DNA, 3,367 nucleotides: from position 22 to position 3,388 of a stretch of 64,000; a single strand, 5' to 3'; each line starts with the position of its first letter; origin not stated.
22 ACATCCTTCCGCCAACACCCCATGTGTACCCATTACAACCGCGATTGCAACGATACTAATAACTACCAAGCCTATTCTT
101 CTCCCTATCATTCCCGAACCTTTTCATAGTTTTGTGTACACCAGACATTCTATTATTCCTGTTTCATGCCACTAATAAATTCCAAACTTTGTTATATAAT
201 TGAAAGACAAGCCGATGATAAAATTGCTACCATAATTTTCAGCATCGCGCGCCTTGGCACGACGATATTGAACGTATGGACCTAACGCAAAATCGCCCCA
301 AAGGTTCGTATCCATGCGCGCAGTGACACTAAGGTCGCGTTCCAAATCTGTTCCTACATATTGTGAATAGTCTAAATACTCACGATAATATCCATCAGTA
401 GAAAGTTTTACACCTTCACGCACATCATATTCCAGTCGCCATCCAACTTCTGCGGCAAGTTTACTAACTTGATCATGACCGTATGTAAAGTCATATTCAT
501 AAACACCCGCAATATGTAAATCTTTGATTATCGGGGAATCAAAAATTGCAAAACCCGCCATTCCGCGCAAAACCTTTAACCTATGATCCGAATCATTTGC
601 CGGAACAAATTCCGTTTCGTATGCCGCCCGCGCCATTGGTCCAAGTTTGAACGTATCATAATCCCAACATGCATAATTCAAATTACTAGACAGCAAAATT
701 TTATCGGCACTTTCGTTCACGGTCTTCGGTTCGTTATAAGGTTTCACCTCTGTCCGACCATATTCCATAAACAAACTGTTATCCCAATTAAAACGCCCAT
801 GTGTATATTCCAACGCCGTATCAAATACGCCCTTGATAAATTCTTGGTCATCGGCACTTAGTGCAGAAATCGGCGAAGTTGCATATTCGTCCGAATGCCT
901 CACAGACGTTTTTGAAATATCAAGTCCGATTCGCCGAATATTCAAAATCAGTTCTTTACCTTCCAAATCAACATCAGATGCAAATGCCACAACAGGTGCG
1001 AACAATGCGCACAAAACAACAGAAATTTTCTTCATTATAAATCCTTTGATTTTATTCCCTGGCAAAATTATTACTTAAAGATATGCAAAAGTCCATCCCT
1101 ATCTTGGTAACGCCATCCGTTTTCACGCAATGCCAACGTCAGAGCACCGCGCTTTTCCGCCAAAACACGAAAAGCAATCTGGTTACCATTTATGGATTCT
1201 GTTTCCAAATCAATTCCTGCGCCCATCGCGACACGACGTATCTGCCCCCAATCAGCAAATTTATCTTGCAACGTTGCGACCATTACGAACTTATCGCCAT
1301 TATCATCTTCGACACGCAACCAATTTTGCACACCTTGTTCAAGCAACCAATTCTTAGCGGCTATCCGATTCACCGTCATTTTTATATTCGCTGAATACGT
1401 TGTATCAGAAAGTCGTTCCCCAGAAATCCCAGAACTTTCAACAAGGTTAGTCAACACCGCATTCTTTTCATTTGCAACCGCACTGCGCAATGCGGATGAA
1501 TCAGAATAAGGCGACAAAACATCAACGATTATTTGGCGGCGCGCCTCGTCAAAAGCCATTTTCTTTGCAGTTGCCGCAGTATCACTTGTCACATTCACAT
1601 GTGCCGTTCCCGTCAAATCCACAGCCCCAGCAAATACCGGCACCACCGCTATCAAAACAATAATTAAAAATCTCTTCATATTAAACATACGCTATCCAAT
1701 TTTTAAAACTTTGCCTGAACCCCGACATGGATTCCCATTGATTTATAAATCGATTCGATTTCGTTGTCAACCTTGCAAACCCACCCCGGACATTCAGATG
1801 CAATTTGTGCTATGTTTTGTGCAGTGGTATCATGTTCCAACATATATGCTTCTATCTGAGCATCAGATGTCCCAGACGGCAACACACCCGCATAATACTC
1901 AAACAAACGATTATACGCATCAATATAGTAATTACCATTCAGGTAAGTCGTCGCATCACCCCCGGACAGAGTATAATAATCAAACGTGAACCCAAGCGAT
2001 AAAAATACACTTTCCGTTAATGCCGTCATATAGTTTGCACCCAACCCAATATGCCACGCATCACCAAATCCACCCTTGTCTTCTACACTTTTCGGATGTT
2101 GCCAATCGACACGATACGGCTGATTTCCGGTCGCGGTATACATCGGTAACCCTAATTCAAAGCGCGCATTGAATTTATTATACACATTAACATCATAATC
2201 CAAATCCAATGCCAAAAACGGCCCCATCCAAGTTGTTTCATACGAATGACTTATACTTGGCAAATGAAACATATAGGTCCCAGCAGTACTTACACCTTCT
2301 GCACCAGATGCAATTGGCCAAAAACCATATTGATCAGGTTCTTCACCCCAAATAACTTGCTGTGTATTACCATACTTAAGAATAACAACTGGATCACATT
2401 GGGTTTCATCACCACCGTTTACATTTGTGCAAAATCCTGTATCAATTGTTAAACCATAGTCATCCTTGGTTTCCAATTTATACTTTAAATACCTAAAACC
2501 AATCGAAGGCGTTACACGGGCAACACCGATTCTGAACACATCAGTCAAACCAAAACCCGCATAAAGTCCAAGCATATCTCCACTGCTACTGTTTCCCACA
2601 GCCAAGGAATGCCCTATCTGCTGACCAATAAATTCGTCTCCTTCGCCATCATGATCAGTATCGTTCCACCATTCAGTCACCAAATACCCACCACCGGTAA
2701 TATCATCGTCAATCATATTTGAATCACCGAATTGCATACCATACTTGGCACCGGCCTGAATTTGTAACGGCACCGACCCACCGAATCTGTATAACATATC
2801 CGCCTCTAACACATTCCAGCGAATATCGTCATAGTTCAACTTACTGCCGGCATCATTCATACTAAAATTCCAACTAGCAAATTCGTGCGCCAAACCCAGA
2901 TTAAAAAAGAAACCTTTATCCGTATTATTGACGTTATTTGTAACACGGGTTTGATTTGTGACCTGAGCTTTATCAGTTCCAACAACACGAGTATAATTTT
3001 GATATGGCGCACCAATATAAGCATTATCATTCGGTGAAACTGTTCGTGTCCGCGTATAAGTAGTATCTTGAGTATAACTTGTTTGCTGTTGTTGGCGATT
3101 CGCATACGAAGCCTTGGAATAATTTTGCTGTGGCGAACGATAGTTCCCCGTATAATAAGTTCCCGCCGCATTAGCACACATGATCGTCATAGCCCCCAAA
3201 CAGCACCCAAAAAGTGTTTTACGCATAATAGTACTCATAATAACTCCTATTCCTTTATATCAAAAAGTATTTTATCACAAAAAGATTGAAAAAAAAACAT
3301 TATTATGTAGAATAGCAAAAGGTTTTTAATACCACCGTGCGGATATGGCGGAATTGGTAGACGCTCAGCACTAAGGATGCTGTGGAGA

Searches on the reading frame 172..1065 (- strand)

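Call 32: search_protein_families(library=pfam, proteins=[window:172-1065:-], max_evalue=0.001)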
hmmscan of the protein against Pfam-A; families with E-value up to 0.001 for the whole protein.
window:172-1065:- (297 aa): 1 family
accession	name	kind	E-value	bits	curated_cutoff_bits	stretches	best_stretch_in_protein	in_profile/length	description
PF11276.14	DUF3078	-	1.2e-05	26.1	25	1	79-134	21-73/92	Protein of unknown function (DUF3078)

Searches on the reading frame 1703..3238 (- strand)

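Call 32: search_protein_families(library=pfam, proteins=[window:1703-3238:-], max_evalue=0.001)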
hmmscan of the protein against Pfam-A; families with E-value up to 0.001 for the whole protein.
window:1703-3238:- (511 aa): 1 family
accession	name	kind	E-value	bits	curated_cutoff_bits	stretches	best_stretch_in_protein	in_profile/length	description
PF17251.8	Pom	-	1.4e-07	31.6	22.4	1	220-423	95-244/285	Protochlamydia outer membrane protein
